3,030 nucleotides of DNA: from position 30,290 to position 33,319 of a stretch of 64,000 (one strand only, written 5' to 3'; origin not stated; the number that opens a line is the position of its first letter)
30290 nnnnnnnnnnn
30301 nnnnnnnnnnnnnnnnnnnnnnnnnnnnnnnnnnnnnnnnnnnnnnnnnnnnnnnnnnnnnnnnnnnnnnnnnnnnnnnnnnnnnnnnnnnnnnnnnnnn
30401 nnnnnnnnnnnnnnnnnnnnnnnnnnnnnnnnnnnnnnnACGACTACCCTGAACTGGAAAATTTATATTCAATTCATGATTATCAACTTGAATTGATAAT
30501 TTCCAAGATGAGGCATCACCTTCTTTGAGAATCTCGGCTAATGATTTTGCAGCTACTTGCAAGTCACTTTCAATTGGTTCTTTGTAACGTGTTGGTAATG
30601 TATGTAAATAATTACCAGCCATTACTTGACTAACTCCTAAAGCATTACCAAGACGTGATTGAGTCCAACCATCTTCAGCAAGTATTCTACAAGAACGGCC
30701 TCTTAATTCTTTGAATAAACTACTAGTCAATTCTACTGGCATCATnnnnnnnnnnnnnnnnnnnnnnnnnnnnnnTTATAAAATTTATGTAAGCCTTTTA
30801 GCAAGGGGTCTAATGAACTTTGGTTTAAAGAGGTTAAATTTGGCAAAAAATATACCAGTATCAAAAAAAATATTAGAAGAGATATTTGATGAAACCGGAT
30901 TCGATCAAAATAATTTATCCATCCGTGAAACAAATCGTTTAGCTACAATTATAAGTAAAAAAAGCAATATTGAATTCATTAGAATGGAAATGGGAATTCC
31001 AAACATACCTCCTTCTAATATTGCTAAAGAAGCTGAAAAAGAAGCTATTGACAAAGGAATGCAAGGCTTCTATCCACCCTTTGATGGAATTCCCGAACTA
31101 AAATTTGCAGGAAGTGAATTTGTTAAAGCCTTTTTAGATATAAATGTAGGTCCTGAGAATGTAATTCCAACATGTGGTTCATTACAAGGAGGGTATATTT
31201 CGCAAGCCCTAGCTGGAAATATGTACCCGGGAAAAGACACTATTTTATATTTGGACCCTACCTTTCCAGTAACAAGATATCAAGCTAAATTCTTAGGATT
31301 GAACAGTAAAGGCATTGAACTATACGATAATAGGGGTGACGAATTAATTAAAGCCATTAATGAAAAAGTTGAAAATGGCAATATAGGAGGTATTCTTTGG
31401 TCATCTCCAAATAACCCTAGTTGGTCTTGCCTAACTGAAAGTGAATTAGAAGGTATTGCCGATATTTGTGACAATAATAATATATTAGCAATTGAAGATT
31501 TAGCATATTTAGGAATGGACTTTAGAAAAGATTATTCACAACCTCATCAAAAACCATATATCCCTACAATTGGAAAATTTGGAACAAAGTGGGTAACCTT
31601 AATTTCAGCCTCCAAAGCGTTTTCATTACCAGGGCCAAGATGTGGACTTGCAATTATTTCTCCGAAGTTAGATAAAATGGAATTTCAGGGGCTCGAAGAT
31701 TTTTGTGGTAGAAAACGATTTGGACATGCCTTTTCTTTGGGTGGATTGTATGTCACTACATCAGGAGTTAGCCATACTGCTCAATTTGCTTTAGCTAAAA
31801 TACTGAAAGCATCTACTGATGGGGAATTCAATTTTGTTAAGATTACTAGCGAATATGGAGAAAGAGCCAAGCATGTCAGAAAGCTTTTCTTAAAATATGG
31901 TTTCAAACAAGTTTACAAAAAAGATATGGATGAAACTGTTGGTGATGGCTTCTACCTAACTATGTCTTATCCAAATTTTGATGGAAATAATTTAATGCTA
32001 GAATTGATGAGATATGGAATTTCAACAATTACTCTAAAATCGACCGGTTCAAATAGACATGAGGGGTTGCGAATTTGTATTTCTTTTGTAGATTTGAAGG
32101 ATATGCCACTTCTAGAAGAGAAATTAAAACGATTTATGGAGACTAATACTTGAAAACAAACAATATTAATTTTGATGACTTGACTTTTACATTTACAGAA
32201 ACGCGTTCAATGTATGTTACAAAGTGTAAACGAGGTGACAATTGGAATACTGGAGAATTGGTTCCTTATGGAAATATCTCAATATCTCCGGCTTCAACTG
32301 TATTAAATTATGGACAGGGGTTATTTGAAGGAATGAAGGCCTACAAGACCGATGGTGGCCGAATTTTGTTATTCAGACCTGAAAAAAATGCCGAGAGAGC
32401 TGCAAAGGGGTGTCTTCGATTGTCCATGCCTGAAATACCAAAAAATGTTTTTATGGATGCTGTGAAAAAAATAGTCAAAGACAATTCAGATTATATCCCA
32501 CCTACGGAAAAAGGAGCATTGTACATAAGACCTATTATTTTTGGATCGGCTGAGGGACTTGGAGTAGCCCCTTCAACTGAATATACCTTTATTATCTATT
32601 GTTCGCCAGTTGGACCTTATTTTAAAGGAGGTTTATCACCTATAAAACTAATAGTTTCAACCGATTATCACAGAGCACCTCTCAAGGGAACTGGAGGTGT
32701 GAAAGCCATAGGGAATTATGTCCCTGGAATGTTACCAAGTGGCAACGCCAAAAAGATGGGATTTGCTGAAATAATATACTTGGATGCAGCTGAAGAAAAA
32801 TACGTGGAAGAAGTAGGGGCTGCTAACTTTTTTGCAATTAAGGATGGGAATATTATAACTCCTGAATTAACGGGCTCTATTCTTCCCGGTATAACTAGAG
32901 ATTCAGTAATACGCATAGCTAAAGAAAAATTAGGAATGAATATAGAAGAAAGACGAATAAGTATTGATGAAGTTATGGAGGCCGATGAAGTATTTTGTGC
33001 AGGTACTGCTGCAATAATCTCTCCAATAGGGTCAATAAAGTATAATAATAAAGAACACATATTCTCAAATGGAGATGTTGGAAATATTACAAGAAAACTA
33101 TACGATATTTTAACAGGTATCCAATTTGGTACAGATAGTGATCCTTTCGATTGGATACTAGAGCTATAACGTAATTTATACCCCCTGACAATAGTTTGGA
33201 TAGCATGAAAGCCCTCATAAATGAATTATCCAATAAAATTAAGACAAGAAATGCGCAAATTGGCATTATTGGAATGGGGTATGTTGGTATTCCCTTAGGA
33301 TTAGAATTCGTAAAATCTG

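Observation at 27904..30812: ThiR (HTH+ThiN) regulator, SSS-family transporter operon, convergent with thiamine pyrophosphokinase: a compact thiamine salvage module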

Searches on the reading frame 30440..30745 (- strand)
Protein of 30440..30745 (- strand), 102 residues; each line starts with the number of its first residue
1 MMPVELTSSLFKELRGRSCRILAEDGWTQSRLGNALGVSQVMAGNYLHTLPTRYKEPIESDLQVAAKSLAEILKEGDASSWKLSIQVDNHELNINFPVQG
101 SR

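Call 27: search_protein_families(library=pfam, proteins=[window:30440-30745:-], max_evalue=5)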
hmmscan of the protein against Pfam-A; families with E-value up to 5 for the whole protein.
window:30440-30745:- (102 aa): 1 family
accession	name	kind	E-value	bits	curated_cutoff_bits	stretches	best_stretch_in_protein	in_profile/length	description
PF13560.12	HTH_31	-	0.18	12.6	27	1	10-40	5-28/64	Helix-turn-helix domain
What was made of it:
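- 30596..30745 (-): N-terminal helix-turn-helix domain (residues 1-50), the most conserved part of the protein. Pfam HTH_31 gives E=0.18 (call 27).
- On ThiR (HTH-ThiN thiamine regulator): Pfam HTH_31 E=0.18 (call 27).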

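Call 50: search_solved_structures(query=A3, max_evalue=10, show_alignments=3)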
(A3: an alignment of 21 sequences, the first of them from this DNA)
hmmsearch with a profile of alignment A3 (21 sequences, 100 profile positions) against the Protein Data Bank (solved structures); distinct sequences matched with E-value up to 10: 12.
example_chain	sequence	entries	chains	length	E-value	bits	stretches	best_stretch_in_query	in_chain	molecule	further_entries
8vd6_A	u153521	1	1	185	1.2e-05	28.5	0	9-39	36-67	CAP REPEAT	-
4yg4_A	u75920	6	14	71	0.071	16.5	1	23-46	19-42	Antitoxin HipB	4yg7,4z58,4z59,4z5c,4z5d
4yg1_A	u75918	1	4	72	0.074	16.4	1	23-46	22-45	Antitoxin HipB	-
2wiu_B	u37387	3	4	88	0.099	16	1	23-46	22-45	HTH-TYPE TRANSCRIPTIONAL REGULATOR HIPB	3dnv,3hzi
5k98_B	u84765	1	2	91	0.11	15.9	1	23-46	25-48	Antitoxin HipB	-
6sa7_A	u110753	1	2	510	0.11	15.8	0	20-82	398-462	DARPin-Armadillo fusion C8long83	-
4z5h_A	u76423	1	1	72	0.14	15.6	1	23-46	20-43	Antitoxin HipB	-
5mfo_A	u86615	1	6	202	0.33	14.3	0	20-82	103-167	YIIIM3AIII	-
4db9_A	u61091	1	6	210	0.34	14.3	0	20-82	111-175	Armadillo repeat protein, YIIIM3AIII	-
4db6_A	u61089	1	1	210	0.53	13.7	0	20-81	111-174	Armadillo repeat protein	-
7r3g_B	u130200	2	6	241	1.7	12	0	23-64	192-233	Regulatory protein RhlR | PROSS optimized variant of RhlR with 75 mutations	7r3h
8a3k_UNK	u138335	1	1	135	7.2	10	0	57-85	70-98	sc-apCC-4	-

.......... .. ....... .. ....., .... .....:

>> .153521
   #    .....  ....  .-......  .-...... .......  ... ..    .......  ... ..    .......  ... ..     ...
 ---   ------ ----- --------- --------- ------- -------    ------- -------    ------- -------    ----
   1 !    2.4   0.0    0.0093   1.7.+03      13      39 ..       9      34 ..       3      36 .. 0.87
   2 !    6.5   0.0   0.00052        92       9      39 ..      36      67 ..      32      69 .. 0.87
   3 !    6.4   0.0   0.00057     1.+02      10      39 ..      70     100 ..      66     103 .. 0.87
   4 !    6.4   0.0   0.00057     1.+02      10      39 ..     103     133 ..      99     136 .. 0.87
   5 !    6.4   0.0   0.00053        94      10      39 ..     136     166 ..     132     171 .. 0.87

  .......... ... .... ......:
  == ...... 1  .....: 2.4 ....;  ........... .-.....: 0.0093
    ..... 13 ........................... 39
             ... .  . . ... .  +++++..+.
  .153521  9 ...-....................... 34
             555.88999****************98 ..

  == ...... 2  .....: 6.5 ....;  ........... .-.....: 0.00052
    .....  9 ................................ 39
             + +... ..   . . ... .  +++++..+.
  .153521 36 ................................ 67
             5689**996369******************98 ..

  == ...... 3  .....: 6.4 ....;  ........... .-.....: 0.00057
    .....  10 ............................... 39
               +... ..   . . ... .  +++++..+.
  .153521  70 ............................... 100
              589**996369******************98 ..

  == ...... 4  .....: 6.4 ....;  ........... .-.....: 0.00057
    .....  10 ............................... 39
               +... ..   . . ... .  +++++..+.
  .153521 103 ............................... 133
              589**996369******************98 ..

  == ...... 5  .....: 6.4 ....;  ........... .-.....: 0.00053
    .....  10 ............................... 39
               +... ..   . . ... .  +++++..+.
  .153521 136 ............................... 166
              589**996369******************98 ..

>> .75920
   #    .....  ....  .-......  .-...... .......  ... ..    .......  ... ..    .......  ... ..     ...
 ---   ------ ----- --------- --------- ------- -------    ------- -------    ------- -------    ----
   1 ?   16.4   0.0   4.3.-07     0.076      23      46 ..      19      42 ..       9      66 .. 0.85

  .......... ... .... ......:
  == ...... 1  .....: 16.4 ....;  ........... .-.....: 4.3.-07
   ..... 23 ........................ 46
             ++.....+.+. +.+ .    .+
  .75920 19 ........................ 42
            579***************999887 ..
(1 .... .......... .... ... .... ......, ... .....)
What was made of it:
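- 30596..30745 (-): The profile matches the HipB Xre-type HTH at E=0.07-0.14 across helix2-turn-helix3 (call 50).
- On ThiR (HTH-ThiN thiamine regulator): The profile aligns helix2-turn-helix3 to HipB (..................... vs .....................) at E=0.07-0.14 (call 50).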

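Call 56: predict_structure(alignment_id=A3)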
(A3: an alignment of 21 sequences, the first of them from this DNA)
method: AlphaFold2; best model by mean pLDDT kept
length: 100 residues; sequences in the alignment: 21
mean_pLDDT: 80.9   pTM: 0.71
mean pLDDT of the five models: 80.9, 78.5, 77.4, 75.3, 72.7
residues with pLDDT >= 90: 39; 70-90: 32; 50-70: 27; < 50: 2
segments of 3 or more residues with pLDDT < 50: none
pLDDT, mean of each block of 10 residues (from residue 1): 72 92 93 88 92 89 90 74 61 58
secondary structure, 60 per line:
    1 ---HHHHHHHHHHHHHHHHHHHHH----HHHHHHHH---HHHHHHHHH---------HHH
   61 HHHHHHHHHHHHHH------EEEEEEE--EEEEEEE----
elements in order: H4-24 H29-36 H40-48 H58-74 E81-87 E90-96

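Call 62: fold_search(model_id=the predicted structure, library=pdb)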
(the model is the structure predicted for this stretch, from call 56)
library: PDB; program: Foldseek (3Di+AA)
matches with E <= 10: 220; with E <= 0.001: 0
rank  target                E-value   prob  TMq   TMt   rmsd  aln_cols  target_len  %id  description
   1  6ltz_B                4.0e-01  0.33  0.29  0.37   8.3        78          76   14  Induced DNA bending by unique dimerization of HigA antitoxin (released 2020-07-15)
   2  6h49                  8.1e-01  0.25  0.28  0.21   8.1        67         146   19  A polyamorous repressor: deciphering the evolutionary strategy used by the phage-inducible chromosomal islands to spread (released 2019-08-28)
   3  3vz0_A                9.1e-01  0.09  0.21  0.06  14.4        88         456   15  Structural insights into cofactor and substrate selection by Gox0499 (released 2013-07-10)
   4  1adr_MODEL_1_A        1.1e+00  0.21  0.29  0.36   8.7        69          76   25  DETERMINATION OF THE NUCLEAR MAGNETIC RESONANCE STRUCTURE OF THE DNA-BINDING DOMAIN OF THE P22 C2 REPRESSOR (1 (released 1994-01-31)
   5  4i6u_B                1.1e+00  0.25  0.31  0.38   8.8        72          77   15  Crystal Structure of a Y37F mutant of the Restriction-Modification Controller Protein C.Esp1396I (released 2013-11-13)
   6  8tac_A                1.1e+00  0.21  0.29  0.38   7.4        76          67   25  Designed DNA binding protein (released 2024-08-28)
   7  4ia8_A                1.2e+00  0.25  0.31  0.38   8.5        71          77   15  Crystal Structure of a Y37A mutant of the Restriction-Modification Controller Protein C.Esp1396I (released 2013-12-11)
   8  3f51_C                1.2e+00  0.25  0.33  0.35  11.1        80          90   20  Crystal Structure of the clp gene regulator ClgR from Corynebacterium glutamicum (released 2008-11-18)
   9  4i6t_A                1.2e+00  0.23  0.30  0.38   8.6        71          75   15  Crystal Structure of a T36A mutant of the Restriction-Modification Controller Protein C.Esp1396I (released 2013-11-13)
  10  3f52_A                1.3e+00  0.21  0.30  0.37  10.0        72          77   22  Crystal structure of the clp gene regulator ClgR from C. glutamicum (released 2008-11-18)
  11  3f51_F                1.3e+00  0.21  0.31  0.33  10.6        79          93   19  Crystal Structure of the clp gene regulator ClgR from Corynebacterium glutamicum (released 2008-11-18)
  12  5bn7                  1.3e+00  0.04  0.20  0.06  12.5        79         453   10  Crystal structure of maltodextrin glucosidase from E.coli at 3.7 A resolution (released 2015-08-12)
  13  3ufd_F                1.4e+00  0.25  0.32  0.40   8.8        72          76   15  C.Esp1396I bound to its highest affinity operator site OM (released 2012-07-11)
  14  5j2y_A                1.4e+00  0.23  0.31  0.41   6.7        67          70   16  Molecular insight into the regulatory mechanism of the quorum-sensing repressor RsaL in Pseudomonas aeruginosa (released 2017-04-12)
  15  8r7y_A                1.4e+00  0.41  0.31  0.11   7.8        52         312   17  Deoxyribonucleoside regulator DeoR in complex with the DNA operator (released 2024-06-19)
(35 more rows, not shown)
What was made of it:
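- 30596..30745 (-): Top Foldseek matches are Xre/Cro HTH proteins, but all at E>=0.4 (call 62).
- On ThiR (HTH-ThiN thiamine regulator): Top Foldseek matches are almost all Xre/Cro HTH proteins, but at E>=0.4 (call 62).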

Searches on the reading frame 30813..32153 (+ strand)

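Call 3: search_protein_families(library=pfam, proteins=[window:30813-32153:+], max_evalue=0.01)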
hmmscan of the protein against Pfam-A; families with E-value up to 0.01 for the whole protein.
window:30813-32153:+ (446 aa): 1 family
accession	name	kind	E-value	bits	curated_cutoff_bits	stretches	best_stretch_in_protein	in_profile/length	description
PF00155.27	Aminotran_1_2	-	4.6e-21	75.8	19.7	1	67-364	18-295/361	Aminotransferase class I and II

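Call 4: search_protein_families(library=ncbifam, proteins=[window:30813-32153:+], max_evalue=0.01)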
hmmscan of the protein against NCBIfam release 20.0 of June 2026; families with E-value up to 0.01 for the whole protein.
window:30813-32153:+ (446 aa): 57 families (the best 25 are shown)
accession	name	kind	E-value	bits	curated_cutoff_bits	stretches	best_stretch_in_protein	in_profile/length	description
NF006229.0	PRK08361.1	equivalog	8.4e-18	64.5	624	1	48-284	27-253/391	aspartate aminotransferase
NF041364.1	GntC_guanitoxin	equivalog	2.5e-17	62.8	415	1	64-283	10-222/356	guanitoxin biosynthesis PLP-dependent (S)-gamma-hydroxy-L-arginine cyclodehydratase GntC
NF006756.0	PRK09276.1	subfamily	4.6e-16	58.7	507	1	50-282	28-253/387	LL-diaminopimelate aminotransferase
TIGR01141.1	hisC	equivalog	1.4e-15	57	276.55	1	105-286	69-228/349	histidinol-phosphate transaminase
NF006514.0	PRK08960.1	equivalog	5.5e-15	55.1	554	1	54-284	33-250/388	pyridoxal phosphate-dependent aminotransferase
NF041091.1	asp_aminotase_Arch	equivalog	8.7e-15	54.4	550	1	41-286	16-250/376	aspartate aminotransferase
NF005732.0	PRK07550.1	equivalog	4.4e-14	52.3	366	1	38-285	18-256/389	aminotransferase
NF005601.0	PRK07337.1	equivalog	4.8e-14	52.2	496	1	43-286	26-255/394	pyridoxal phosphate-dependent aminotransferase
TIGR01265.1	tyr_nico_aTase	subfamily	5.1e-14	52.1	292.45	1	53-297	31-273/403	tyrosine/nicotianamine family aminotransferase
NF005305.0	PRK06836.1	equivalog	1.5e-13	50.8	376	1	59-290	40-268/396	pyridoxal phosphate-dependent aminotransferase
TIGR03540.1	DapC_direct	equivalog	3.8e-13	49.1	593.25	1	49-281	25-250/383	LL-diaminopimelate aminotransferase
NF006488.0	PRK08912.1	equivalog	6.4e-13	48.4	498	1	55-286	28-250/387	aminotransferase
NF004870.0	PRK06225.1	equivalog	8.9e-13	47.7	351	1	53-284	28-241/380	pyridoxal phosphate-dependent aminotransferase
NF005817.0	PRK07683.1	equivalog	9.6e-13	47.6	575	1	35-283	12-248/387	aminotransferase A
NF004975.0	PRK06348.1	equivalog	1.1e-12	47.6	549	1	43-281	18-247/384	pyridoxal phosphate-dependent aminotransferase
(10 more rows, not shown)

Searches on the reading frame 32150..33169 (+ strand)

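Call 3: search_protein_families(library=pfam, proteins=[window:32150-33169:+], max_evalue=0.01)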
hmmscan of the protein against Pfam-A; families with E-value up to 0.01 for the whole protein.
window:32150-33169:+ (339 aa): 1 family
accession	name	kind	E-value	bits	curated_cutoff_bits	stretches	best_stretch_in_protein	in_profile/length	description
PF01063.24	Aminotran_4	-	4.3e-38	131.8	28.5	1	57-296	1-223/223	Amino-transferase class IV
